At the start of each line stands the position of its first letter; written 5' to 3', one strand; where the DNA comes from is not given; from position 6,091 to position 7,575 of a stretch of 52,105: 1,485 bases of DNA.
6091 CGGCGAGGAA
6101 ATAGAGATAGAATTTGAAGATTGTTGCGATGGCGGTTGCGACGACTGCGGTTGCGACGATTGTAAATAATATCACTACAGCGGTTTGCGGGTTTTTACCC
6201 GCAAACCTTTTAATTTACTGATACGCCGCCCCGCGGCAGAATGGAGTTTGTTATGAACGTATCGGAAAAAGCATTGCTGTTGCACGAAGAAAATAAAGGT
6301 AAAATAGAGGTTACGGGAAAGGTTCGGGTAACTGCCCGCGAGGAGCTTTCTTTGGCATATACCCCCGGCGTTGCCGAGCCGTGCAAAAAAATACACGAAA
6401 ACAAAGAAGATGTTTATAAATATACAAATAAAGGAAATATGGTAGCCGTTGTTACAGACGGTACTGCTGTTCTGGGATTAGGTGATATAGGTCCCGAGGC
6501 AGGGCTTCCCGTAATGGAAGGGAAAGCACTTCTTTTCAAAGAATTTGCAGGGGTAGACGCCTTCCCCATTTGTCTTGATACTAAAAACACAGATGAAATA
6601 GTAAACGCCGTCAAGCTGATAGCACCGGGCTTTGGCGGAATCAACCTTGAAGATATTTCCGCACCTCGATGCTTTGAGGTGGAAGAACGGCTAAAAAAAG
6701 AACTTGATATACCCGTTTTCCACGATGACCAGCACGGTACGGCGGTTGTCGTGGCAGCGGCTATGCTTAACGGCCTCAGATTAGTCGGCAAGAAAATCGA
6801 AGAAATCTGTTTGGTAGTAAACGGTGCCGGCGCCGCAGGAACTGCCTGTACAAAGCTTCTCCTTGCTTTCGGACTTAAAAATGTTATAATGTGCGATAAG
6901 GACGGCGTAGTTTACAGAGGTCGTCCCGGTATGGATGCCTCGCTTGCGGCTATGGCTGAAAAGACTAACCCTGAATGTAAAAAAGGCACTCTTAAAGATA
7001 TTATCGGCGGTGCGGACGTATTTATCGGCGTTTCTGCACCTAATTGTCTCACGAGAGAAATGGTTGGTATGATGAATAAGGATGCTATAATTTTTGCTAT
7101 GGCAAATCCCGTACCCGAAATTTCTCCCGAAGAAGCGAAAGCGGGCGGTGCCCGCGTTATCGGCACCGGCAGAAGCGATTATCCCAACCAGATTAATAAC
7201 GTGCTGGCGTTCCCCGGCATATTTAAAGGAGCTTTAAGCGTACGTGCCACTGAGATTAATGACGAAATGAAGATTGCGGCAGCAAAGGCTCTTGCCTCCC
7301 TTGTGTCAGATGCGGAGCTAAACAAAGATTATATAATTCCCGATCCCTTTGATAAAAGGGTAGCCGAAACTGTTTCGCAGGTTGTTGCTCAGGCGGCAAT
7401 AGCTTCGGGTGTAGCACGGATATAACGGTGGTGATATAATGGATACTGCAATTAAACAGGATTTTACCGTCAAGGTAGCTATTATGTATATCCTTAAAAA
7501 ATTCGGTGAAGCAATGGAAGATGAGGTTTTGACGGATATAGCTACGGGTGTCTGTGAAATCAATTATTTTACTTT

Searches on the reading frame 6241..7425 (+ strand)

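Call 83: search_protein_families(library=pfam, proteins=[window:6241-7425:+], max_evalue=0.00001)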
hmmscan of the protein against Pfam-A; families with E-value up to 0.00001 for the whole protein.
window:6241-7425:+ (394 aa): 2 families
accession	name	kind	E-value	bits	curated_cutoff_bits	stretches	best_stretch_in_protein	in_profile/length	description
PF00390.24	malic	-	4.8e-35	121.5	23.1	2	21-116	3-120/182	Malic enzyme, N-terminal domain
PF03949.21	Malic_M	-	2.1e-22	80.1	23.5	1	166-383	3-254/258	Malic enzyme, NAD binding domain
